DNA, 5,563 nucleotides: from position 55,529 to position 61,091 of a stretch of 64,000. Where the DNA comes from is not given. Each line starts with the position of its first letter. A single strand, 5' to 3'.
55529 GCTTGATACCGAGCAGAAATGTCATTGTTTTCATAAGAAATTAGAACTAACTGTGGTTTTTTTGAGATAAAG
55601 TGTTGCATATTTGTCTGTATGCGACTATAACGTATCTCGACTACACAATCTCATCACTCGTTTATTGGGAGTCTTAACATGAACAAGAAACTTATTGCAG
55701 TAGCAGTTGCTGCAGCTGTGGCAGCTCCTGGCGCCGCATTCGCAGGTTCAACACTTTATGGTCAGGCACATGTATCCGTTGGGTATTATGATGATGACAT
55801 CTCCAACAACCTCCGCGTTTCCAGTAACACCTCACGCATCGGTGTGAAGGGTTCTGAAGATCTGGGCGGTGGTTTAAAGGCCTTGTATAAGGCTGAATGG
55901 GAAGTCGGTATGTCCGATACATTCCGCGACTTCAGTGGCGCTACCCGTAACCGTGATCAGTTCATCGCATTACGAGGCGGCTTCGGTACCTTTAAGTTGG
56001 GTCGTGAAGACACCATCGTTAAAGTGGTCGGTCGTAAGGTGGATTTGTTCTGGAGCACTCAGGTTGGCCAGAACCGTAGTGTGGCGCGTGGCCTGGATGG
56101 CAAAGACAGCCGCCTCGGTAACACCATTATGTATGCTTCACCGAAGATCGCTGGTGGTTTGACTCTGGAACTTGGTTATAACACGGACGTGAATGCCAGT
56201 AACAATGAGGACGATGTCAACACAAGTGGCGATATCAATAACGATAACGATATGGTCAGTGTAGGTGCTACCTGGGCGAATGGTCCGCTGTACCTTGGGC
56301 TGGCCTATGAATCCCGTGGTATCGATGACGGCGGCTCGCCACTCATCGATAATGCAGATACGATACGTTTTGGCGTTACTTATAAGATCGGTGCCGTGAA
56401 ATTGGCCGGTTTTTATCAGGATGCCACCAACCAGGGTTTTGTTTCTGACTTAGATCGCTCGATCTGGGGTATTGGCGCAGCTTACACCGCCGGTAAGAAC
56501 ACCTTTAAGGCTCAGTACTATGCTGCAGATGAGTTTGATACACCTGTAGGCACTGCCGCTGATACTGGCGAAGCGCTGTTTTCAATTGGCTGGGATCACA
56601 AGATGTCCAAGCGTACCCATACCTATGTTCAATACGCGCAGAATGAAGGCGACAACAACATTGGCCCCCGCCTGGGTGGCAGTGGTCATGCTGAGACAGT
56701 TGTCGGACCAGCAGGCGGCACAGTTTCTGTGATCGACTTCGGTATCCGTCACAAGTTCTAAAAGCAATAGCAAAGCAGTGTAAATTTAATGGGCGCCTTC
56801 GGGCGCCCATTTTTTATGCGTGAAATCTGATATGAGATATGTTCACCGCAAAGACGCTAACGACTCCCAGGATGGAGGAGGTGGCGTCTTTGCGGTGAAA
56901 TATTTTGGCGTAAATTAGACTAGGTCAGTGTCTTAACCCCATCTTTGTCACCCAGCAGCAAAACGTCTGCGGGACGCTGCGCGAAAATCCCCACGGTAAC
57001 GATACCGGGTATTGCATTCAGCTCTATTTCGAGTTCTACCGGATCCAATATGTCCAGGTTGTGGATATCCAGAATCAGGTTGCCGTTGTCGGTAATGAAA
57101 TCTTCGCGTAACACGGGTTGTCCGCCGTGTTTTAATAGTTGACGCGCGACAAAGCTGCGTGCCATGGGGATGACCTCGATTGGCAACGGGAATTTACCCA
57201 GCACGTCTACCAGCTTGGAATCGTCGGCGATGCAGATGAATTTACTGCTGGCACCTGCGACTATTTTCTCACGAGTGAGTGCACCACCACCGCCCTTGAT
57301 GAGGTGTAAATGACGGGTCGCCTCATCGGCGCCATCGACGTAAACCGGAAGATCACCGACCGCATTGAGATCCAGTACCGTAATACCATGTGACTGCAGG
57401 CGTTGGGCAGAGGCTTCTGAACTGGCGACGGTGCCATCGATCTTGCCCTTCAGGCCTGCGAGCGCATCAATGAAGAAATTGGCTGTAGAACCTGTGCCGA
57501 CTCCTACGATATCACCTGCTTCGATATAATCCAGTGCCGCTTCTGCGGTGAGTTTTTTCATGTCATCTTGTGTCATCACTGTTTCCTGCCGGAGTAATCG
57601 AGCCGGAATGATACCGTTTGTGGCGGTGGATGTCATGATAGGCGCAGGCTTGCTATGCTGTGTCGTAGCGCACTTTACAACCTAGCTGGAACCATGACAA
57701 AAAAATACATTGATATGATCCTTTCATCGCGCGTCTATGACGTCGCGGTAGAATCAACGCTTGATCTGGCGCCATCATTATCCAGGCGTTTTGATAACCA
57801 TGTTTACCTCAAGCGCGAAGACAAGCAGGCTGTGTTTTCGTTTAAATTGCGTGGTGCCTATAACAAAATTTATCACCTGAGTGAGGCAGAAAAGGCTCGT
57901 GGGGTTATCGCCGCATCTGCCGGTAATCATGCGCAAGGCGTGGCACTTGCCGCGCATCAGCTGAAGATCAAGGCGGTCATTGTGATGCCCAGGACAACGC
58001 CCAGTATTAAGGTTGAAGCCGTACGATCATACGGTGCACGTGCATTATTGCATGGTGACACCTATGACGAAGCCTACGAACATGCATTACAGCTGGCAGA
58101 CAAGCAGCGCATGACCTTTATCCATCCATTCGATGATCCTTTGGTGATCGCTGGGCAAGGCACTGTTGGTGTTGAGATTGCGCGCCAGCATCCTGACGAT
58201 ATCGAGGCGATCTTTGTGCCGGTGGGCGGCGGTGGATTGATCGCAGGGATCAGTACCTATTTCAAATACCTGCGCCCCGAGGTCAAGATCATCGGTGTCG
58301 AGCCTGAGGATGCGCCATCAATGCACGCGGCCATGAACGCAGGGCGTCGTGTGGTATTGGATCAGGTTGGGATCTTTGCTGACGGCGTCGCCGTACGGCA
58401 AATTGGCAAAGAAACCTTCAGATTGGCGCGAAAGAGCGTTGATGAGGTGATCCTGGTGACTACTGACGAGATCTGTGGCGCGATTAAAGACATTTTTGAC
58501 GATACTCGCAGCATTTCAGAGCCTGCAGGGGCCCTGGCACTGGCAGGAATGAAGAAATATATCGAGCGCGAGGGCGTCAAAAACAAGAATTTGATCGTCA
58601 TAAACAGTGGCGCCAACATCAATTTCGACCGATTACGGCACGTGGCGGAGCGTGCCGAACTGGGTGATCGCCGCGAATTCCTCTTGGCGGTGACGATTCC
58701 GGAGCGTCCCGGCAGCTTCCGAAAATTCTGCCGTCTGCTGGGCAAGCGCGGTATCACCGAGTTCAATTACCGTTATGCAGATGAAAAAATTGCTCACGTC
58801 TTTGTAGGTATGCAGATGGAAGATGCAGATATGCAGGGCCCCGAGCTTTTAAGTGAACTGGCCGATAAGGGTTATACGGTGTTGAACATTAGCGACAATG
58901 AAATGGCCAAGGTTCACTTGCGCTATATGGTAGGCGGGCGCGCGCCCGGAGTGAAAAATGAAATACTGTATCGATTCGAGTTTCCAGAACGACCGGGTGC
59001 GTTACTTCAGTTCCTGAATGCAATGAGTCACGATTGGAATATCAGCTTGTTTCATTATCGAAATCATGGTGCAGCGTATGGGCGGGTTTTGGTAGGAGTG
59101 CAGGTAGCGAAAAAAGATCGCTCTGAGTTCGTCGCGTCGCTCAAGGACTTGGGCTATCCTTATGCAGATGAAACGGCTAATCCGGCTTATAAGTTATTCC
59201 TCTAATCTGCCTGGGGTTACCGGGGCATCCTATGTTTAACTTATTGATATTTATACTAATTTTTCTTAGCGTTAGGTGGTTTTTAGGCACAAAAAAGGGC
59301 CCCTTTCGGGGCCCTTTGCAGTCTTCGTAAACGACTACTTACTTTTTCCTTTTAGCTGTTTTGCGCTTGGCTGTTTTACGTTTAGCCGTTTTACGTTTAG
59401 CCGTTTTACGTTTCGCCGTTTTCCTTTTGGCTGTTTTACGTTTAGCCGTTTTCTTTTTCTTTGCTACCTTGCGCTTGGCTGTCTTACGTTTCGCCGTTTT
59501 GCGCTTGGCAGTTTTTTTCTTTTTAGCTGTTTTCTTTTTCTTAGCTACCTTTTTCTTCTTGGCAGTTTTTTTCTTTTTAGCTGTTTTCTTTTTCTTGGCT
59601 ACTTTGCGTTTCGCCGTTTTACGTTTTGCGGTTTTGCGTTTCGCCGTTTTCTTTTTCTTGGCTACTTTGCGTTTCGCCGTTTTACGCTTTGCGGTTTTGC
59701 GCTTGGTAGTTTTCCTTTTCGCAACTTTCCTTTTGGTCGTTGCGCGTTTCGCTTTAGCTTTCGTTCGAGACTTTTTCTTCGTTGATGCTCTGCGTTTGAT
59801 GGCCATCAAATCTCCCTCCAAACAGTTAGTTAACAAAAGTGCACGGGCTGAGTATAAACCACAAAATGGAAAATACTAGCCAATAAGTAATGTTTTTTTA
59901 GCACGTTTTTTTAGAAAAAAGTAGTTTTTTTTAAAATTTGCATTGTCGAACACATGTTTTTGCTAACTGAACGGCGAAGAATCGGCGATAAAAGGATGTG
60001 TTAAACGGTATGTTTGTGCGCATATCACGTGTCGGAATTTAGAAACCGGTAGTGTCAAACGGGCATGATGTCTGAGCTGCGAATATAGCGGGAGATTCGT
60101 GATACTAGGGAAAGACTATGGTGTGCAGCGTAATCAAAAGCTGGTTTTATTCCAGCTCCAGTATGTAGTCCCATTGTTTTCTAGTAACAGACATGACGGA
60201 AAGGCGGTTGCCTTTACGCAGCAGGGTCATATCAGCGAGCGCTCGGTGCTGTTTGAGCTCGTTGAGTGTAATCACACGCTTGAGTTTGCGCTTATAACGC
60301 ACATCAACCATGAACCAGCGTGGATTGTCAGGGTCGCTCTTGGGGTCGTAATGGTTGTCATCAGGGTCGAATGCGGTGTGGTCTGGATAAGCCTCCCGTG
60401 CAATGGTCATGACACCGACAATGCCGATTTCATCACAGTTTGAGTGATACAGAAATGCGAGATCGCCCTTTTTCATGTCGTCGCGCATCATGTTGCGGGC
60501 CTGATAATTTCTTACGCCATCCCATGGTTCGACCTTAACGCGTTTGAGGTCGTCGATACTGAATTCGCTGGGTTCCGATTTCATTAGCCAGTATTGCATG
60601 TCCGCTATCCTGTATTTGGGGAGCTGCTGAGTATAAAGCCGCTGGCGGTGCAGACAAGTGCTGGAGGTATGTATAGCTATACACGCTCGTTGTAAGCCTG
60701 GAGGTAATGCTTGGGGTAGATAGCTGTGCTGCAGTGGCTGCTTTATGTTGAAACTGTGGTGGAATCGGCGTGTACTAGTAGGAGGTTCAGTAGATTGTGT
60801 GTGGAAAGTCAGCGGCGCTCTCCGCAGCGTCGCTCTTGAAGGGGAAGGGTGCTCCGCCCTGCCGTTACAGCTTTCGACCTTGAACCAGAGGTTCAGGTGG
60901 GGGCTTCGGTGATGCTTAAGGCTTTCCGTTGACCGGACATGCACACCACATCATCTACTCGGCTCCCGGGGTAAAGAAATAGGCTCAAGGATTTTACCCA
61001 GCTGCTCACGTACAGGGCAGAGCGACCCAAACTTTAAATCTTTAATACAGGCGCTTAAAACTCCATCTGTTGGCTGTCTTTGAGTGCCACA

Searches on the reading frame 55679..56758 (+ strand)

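Call 9: search_protein_families(library=pfam, proteins=[window:55679-56758:+], max_evalue=0.0001)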
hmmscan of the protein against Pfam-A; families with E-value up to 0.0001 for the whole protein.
window:55679-56758:+ (360 aa): 2 families
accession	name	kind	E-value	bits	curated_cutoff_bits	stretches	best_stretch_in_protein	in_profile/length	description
PF13609.12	Porin_4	-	4.3e-52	178.3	27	1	9-327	1-310/310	Gram-negative porin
PF00267.27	Porin_1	-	1.1e-13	51.8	23.7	1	27-331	7-320/337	Gram-negative porin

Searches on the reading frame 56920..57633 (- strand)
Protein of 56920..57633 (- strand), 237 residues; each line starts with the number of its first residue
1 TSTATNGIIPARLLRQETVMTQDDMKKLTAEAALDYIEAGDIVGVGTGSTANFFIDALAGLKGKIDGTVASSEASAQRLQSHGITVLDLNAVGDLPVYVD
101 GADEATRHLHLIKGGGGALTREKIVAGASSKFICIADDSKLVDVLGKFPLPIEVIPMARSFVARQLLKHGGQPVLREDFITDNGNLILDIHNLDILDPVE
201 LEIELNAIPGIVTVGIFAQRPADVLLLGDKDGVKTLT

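Call 93: search_protein_families(library=pfam, proteins=[window:56920-57633:-], max_evalue=0.001)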
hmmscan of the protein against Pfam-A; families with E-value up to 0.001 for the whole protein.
window:56920-57633:- (237 aa): 1 family
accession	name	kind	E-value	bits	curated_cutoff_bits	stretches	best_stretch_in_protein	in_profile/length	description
PF06026.20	Rib_5-P_isom_A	-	3.9e-59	199.6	26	1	68-232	2-173/173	Ribose 5-phosphate isomerase A (phosphoriboisomerase A)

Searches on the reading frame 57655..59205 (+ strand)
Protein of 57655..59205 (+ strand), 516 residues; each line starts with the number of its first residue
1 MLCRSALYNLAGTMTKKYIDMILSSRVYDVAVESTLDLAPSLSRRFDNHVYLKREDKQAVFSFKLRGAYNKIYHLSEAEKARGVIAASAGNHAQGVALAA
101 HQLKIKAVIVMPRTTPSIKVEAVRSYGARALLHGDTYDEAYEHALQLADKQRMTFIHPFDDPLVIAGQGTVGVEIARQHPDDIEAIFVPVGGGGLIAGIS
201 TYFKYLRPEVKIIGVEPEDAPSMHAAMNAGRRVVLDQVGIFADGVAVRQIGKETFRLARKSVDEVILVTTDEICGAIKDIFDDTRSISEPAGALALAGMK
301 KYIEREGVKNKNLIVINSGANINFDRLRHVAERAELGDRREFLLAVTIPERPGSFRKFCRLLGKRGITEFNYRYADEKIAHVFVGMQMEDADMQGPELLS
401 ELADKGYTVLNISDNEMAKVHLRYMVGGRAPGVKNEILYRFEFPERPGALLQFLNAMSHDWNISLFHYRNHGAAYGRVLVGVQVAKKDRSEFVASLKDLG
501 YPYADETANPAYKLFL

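Call 9: search_protein_families(library=pfam, proteins=[window:57655-59202:+], max_evalue=0.0001)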
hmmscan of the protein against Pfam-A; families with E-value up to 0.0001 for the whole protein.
window:57655-59202:+ (516 aa): 2 families
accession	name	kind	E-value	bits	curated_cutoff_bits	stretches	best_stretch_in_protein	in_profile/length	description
PF00291.31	PALP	-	6.1e-81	272.4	35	1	39-319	13-295/295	Pyridoxal-phosphate dependent enzyme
PF00585.24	Thr_dehydrat_C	-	3e-52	174.8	27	2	429-516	3-91/91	C-terminal regulatory domain of Threonine dehydratase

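Call 74: find_encoding_contigs(protein=window:57655-59205:+, flank=1000, max_places=2)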
Protein window:57655-59205:+ (516 aa): no gene with exactly this product is on record in the collection.

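Call 75: find_homologous_proteins(query=window:57655-59202:+, max_evalue=1e-50)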
Query window:57655-59202:+ (516 aa): 8000 proteins with E <= 1e-50 among 8000 candidates; the best 120 are listed.
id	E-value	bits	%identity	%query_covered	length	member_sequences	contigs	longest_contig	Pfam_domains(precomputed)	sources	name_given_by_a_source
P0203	0.0e+0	1155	100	100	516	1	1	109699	PF00291.32,PF00585.25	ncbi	-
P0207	2.4e-249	846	73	97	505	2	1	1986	PF00291.32,PF00585.25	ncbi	-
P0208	5.5e-249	845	72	97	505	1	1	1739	PF00291.32,PF00585.25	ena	-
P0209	1.7e-248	843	72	97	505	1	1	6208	PF00291.32,PF00585.25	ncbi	-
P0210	5.1e-248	842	73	97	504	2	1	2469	PF00291.32,PF00585.25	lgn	-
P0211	3.3e-247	839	72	97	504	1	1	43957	PF00291.32,PF00585.25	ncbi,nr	ncbi:MAG: threonine ammonia-lyase, biosynthetic [Gammaproteobacteria bacterium]|nr:threonine ammonia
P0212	1.1e-246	837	71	97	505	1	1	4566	PF00291.32,PF00585.25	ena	-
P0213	1.3e-246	837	72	97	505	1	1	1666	PF00291.32,PF00585.25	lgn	-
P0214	2.0e-246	836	73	97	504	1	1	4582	PF00291.32,PF00585.25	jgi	jgi:threonine dehydratase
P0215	8.9e-246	834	72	98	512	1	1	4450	PF00291.32,PF00585.25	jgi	jgi:threonine dehydratase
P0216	1.4e-245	834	72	97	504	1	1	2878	PF00291.32,PF00585.25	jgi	jgi:threonine dehydratase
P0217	2.3e-244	830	71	97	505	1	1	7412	PF00291.32,PF00585.25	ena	-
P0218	3.6e-244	829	71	97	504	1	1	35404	PF00291.32,PF00585.25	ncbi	-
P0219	9.6e-244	828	72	97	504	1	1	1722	PF00291.32,PF00585.25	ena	-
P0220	2.3e-243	826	71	97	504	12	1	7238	PF00291.32,PF00585.25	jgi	jgi:threonine dehydratase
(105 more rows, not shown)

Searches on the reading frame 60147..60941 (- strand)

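Call 93: search_protein_families(library=pfam, proteins=[window:60147-60941:-], max_evalue=0.001)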
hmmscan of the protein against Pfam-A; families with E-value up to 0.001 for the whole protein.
window:60147-60941:- (264 aa): 1 family
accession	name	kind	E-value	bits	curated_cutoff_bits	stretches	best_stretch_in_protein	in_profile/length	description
PF01878.24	EVE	-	1.2e-61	207.4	23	1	116-263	1-145/145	EVE domain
